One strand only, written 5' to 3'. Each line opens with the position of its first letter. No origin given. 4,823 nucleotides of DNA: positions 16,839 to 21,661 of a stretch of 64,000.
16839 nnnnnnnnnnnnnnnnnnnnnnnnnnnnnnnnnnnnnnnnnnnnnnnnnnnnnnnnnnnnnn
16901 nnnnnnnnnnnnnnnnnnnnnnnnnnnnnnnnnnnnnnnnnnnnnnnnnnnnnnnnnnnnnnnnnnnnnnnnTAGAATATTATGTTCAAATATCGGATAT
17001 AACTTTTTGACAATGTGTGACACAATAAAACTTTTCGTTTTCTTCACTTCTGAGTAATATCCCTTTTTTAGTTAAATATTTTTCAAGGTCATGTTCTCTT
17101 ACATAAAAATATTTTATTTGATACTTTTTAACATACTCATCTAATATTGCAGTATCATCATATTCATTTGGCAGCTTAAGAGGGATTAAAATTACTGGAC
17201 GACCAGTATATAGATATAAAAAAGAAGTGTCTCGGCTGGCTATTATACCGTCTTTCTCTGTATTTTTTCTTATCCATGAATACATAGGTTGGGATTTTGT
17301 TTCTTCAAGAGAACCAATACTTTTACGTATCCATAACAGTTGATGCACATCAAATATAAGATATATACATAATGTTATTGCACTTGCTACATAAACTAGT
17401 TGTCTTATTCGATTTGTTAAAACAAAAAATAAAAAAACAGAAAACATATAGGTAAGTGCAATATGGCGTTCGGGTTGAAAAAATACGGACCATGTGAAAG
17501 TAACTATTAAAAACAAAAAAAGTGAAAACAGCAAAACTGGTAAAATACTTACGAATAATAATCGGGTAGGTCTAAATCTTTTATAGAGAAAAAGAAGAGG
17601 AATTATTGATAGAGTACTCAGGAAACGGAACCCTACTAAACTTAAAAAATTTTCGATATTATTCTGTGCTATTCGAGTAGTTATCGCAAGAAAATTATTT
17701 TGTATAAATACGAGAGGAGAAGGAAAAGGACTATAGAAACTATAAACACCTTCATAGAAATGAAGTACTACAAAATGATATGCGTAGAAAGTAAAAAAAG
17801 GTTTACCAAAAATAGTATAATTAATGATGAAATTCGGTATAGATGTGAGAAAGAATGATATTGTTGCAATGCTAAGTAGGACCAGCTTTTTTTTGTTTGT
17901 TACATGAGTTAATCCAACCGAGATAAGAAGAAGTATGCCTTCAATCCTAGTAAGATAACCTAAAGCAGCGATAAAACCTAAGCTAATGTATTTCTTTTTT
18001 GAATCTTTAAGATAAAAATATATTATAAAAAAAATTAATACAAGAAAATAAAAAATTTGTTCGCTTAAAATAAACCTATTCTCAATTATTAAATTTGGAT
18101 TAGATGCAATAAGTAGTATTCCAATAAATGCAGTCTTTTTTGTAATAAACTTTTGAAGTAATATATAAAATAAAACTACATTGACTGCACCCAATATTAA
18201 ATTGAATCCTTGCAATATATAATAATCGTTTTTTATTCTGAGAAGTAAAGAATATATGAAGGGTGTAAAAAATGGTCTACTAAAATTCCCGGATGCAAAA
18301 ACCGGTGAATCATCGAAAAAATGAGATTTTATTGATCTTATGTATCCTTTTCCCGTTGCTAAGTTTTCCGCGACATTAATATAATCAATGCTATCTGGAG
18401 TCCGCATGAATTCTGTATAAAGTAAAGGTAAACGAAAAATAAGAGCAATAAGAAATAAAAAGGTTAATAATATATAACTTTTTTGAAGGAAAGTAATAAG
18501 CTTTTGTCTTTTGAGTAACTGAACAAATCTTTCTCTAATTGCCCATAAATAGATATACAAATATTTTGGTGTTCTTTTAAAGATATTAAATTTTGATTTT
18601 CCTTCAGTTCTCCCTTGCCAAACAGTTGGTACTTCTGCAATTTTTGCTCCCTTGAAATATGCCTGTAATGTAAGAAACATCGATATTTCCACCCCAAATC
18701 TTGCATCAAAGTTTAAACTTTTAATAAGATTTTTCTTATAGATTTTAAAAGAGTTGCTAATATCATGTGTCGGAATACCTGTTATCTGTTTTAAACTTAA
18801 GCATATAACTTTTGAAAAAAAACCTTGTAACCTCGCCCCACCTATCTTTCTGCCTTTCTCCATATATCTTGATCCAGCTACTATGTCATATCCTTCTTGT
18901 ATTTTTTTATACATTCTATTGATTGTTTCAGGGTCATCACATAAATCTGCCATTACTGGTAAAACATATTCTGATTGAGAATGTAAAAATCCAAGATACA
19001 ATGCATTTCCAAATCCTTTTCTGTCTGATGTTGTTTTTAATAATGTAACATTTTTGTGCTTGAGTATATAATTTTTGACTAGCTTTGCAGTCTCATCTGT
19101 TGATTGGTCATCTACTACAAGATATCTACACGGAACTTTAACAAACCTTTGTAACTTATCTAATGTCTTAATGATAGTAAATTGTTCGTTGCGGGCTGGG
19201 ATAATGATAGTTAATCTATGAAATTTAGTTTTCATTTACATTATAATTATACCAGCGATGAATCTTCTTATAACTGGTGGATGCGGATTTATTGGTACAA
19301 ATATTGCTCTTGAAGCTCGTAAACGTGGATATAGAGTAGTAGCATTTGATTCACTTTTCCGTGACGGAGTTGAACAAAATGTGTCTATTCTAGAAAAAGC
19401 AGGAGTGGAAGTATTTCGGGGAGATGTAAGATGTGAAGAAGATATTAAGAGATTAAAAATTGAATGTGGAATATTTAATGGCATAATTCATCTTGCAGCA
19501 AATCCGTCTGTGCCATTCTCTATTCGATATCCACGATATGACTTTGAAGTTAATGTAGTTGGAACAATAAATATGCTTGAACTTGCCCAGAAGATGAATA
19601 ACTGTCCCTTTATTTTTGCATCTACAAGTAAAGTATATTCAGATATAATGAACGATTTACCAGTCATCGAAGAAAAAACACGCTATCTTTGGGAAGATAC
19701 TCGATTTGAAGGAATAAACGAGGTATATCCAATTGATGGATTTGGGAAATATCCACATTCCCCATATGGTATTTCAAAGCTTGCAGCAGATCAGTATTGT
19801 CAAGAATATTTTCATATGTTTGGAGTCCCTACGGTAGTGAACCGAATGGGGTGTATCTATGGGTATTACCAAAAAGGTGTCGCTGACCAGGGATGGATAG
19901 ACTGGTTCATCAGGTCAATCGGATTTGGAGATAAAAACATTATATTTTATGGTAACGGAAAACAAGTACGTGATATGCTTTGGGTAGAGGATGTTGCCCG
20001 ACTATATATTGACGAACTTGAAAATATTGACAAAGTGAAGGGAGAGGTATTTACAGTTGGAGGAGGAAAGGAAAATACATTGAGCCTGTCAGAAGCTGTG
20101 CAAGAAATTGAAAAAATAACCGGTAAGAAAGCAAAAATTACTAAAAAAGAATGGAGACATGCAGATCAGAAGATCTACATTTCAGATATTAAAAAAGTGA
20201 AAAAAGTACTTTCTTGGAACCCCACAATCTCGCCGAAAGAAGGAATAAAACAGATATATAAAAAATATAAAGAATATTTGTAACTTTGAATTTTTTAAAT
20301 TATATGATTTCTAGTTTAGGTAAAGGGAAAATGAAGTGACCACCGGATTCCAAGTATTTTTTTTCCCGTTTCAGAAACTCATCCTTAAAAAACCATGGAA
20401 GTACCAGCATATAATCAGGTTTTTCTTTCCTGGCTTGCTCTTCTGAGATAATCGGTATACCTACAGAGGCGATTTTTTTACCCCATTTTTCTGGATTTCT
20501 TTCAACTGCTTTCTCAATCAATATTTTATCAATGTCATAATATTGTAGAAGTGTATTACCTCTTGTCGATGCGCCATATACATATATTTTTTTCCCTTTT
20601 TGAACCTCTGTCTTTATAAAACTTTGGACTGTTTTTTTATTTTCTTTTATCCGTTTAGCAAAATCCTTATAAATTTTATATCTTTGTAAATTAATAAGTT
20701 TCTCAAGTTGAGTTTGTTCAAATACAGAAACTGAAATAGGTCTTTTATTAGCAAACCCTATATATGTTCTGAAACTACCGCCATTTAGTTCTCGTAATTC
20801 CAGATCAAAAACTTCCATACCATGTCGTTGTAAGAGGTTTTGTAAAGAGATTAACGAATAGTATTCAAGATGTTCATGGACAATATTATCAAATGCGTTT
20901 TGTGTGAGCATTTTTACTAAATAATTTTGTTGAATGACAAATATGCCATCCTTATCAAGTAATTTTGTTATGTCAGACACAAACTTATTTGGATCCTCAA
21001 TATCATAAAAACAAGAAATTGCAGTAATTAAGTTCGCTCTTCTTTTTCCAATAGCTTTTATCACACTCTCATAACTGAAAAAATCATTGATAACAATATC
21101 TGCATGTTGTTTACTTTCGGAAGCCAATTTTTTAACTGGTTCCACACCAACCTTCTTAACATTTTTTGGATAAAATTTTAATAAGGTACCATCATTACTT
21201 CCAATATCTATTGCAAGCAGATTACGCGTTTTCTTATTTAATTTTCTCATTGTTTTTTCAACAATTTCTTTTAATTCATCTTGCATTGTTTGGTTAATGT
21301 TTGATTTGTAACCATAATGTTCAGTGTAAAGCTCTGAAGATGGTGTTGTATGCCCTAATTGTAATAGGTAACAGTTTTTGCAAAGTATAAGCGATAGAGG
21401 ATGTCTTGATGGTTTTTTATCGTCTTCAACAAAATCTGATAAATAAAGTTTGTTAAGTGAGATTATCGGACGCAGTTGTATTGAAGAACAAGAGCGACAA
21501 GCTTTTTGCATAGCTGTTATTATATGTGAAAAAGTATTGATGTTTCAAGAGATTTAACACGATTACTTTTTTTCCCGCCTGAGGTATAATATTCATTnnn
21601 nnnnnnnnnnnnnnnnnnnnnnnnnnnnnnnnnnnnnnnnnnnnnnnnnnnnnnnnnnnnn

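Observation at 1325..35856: Roughly 30 kb extracytoplasmic glycosylation locus built around GT2::GT-C fusion proteins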

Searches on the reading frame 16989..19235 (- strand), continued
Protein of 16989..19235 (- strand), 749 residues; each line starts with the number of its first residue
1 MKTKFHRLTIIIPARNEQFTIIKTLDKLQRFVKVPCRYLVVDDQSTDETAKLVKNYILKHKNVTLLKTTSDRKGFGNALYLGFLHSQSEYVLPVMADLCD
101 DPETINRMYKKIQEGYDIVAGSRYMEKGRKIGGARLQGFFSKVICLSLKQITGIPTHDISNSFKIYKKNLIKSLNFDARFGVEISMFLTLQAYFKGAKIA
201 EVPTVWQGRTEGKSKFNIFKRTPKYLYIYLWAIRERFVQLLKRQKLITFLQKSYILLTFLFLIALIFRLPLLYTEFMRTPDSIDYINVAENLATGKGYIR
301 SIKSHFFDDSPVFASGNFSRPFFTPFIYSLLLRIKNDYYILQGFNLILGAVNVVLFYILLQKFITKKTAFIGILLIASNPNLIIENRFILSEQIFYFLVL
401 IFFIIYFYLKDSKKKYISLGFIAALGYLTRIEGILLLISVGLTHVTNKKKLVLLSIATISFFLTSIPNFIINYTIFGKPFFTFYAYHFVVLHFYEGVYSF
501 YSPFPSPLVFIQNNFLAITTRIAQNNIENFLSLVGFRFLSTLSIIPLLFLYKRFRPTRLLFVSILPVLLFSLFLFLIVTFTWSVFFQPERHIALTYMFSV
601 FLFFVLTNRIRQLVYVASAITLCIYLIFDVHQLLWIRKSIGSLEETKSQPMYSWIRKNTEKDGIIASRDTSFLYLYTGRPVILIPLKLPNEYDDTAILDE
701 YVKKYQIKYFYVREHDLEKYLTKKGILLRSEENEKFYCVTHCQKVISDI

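Call 82: find_encoding_contigs(protein=P0007, flank=5000, max_places=2)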
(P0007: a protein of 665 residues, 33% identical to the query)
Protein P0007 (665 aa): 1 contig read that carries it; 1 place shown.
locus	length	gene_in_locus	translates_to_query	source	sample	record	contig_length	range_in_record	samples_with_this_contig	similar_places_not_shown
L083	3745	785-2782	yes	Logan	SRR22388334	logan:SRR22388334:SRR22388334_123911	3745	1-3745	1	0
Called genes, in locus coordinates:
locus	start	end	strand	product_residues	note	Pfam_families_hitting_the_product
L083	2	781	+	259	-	?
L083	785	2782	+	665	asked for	PF00535:Glycos_transf_2, PF12804:NTP_transf_3 (weak), PF13641:Glyco_tranf_2_3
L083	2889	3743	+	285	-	?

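Call 83: list_cluster_members(proteins=[P0278, P0283, P0308, P0355, P0382, P0320, P0321, P0367, P0001, P0007])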
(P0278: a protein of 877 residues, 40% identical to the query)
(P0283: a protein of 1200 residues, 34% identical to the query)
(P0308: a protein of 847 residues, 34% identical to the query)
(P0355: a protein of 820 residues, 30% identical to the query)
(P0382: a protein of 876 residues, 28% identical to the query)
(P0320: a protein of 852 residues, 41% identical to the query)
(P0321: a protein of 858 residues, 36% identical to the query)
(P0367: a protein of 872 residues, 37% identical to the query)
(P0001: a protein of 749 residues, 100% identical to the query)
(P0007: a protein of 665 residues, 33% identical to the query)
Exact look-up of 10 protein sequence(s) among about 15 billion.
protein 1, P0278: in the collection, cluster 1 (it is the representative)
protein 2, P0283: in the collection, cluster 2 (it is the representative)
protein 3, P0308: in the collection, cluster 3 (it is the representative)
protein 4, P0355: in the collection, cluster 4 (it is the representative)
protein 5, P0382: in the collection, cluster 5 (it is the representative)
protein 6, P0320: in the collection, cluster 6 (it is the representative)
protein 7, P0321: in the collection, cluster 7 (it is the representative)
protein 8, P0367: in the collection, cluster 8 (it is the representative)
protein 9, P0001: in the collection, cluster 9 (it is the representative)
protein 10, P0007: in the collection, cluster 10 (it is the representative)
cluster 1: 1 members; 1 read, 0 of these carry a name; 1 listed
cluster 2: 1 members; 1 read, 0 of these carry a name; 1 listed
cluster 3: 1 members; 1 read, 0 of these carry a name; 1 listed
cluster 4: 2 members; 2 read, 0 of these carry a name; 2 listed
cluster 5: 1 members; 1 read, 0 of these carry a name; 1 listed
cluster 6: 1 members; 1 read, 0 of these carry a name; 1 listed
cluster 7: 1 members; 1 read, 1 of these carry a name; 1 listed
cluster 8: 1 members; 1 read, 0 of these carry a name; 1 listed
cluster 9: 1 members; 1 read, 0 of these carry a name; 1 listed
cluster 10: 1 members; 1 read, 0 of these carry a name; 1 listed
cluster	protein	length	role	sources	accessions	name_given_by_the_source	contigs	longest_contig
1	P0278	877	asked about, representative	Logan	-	-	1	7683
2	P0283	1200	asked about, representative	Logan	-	-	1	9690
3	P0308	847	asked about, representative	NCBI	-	-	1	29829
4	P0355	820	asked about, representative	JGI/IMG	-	-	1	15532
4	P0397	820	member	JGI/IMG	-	-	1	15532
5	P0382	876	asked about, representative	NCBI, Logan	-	-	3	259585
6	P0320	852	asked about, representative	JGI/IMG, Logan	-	-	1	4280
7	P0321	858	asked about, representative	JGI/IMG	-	dolichol-phosphate mannosyltransferase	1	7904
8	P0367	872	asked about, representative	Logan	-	-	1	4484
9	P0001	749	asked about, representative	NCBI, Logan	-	-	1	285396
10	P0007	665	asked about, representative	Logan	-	-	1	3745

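Call 88: search_solved_structures(query=A3, max_evalue=5)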
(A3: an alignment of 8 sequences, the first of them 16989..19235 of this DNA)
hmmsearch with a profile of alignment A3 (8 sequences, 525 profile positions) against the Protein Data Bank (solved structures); distinct sequences matched with E-value up to 5: 1.
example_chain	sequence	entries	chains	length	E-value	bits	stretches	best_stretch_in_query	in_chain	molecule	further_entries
9i5k_A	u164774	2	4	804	0.5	12.4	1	117-226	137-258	Dolichyl-phosphate-mannose--protein mannosyltransferase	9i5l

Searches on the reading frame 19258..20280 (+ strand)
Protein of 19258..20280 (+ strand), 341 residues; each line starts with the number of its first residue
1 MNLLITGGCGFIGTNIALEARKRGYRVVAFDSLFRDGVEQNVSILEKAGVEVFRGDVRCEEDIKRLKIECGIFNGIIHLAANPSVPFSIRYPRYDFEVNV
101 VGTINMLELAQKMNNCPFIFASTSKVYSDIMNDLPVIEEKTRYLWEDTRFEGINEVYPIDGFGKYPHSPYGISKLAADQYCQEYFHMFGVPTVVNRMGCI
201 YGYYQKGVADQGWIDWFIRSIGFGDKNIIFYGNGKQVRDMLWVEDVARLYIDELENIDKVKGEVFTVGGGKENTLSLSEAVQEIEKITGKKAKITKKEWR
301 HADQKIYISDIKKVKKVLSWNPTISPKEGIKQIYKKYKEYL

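Call 6: search_protein_families(library=pfam, proteins=[window:19258-20280:+], max_evalue=0.01)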
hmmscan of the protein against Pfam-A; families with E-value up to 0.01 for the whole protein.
window:19258-20280:+ (341 aa): 11 families
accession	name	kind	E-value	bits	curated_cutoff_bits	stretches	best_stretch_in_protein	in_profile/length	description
PF16363.11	GDP_Man_Dehyd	-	7.1e-46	157.6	27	2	165-332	148-331/332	GDP-mannose 4,6 dehydratase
PF01370.27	Epimerase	-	6.4e-41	140.8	20.9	1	4-268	2-240/240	NAD dependent epimerase/dehydratase family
PF07993.18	NAD_binding_4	-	2.6e-14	53.4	20.1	1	70-222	86-231/258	Male sterility protein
PF01073.25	3Beta_HSD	-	6.8e-10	38.9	22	1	4-143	1-138/280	3-beta hydroxysteroid dehydrogenase/isomerase family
PF02719.21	Polysacc_synt_2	-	4.4e-08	33.1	20.2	1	3-127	1-132/293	Polysaccharide biosynthesis protein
PF04321.23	RmlD_sub_bind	-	6.2e-07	29.2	27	1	1-207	1-158/287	RmlD substrate binding domain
PF05368.20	NmrA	-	4.8e-06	26.8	27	1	3-64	5-64/298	NmrA-like family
PF00106.31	adh_short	-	0.00039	20.4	26.6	1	3-70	3-71/195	short chain dehydrogenase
PF00281.24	Ribosomal_L5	-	0.0031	18.2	34.9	1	266-296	16-46/57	Ribosomal protein L5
PF08659.16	KR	-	0.0035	17.7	22.6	1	4-81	4-90/180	KR domain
PF13561.12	adh_short_C2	-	0.0035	17.4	27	0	12-79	8-78/236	Enoyl-(Acyl carrier protein) reductase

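Call 76: search_protein_families(library=ncbifam, proteins=[window:19258-20280:+], max_evalue=0.00001)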
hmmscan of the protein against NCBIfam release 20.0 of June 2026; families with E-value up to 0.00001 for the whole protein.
window:19258-20280:+ (341 aa): 19 families
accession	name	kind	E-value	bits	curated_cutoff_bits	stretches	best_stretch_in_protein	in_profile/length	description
TIGR01181.1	dTDP_gluc_dehyt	equivalog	4.8e-42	144.2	365.1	2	165-338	146-312/321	dTDP-glucose 4,6-dehydratase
TIGR01179.1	galE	equivalog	1.9e-35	122.3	262.3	2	3-140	2-137/332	UDP-glucose 4-epimerase GalE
TIGR04180.1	EDH_00030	hypoth_equivalog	2.2e-33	115.6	475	2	152-324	132-296/297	NAD-dependent 4,6-dehydratase LegB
NF007490.0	PRK10084.1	subfamily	7.2e-26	91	649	1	1-337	1-334/361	dTDP-glucose 4,6-dehydratase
NF007582.0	PRK10217.1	equivalog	1.2e-20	73.9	698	1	3-336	4-330/355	dTDP-glucose 4,6-dehydratase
NF011728.1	PRK15181.1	equivalog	1.3e-20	73.7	760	1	3-337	18-337/348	Vi polysaccharide biosynthesis UDP-N-acetylglucosaminuronic acid C-4 epimerase TviC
NF007956.0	PRK10675.1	subfamily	1.1e-19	70.8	394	1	1-130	1-131/338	UDP-glucose 4-epimerase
TIGR02197.1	heptose_epim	equivalog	3.6e-16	59.2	274.6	1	3-183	1-151/316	ADP-glyceromanno-heptose 6-epimerase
TIGR02622.1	CDP_4_6_dhtase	equivalog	2.3e-15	56.6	278.45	1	3-129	7-135/352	CDP-glucose 4,6-dehydratase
TIGR01746.1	Thioester-redct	subfamily_domain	5.3e-13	48.9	213.35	1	50-306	63-299/371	thioester reductase domain-containing protein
TIGR03466.1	HpnA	hypoth_equivalog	2.9e-11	42.8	367.65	1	2-125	2-115/327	hopanoid-associated sugar epimerase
NF047922.1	GDPFucSynFcl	equivalog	1.6e-10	41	500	1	168-338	132-302/308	GDP-L-fucose synthase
NF042422.1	oxyalk_red_OleD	equivalog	2.3e-10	40.4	580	1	1-127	1-114/329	2-alkyl-3-oxoalkanoate reductase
NF041015.1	UDPsulfquin_syn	equivalog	3.2e-08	32.9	575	0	1-115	1-135/384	UDP-sulfoquinovose synthase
TIGR01472.1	gmd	equivalog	4.4e-08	32.7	415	0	73-334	78-335/342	GDP-mannose 4,6-dehydratase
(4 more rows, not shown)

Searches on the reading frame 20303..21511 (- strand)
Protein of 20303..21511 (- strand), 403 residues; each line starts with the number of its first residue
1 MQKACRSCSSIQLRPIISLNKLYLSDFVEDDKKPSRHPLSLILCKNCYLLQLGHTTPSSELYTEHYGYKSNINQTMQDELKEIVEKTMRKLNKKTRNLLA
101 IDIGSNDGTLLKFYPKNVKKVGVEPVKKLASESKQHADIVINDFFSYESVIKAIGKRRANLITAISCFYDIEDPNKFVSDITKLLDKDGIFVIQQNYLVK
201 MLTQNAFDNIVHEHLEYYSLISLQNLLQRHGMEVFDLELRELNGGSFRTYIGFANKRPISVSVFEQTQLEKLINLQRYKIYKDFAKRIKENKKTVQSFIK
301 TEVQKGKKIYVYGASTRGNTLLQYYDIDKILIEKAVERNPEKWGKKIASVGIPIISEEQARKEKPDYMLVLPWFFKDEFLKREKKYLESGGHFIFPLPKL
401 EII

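Call 6: search_protein_families(library=pfam, proteins=[window:20303-21511:-], max_evalue=0.01)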
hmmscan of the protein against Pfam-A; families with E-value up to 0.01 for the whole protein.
window:20303-21511:- (403 aa): 6 families
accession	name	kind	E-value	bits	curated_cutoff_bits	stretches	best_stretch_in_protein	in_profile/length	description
PF08484.17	Methyltransf_14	-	2.4e-43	148.2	23.5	1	242-398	2-160/160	C-methyltransferase C-terminal domain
PF13489.12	Methyltransf_23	-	2.5e-13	50.5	27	1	76-234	5-161/164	Methyltransferase domain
PF08421.16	Methyltransf_13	-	3.1e-09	37.3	31.3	1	5-62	1-62/62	Putative zinc binding domain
PF08242.18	Methyltransf_12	-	4.5e-05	24.5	30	1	101-191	1-98/98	Methyltransferase domain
PF13847.12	Methyltransf_31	-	0.0014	18.8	27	1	119-221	30-132/145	Methyltransferase domain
PF08241.18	Methyltransf_11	-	0.0054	17.8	21.2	0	102-193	2-95/95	Methyltransferase domain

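Call 76: search_protein_families(library=ncbifam, proteins=[window:20303-21511:-], max_evalue=0.00001)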
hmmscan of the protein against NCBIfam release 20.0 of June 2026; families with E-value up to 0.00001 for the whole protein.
window:20303-21511:- (403 aa): 0 families
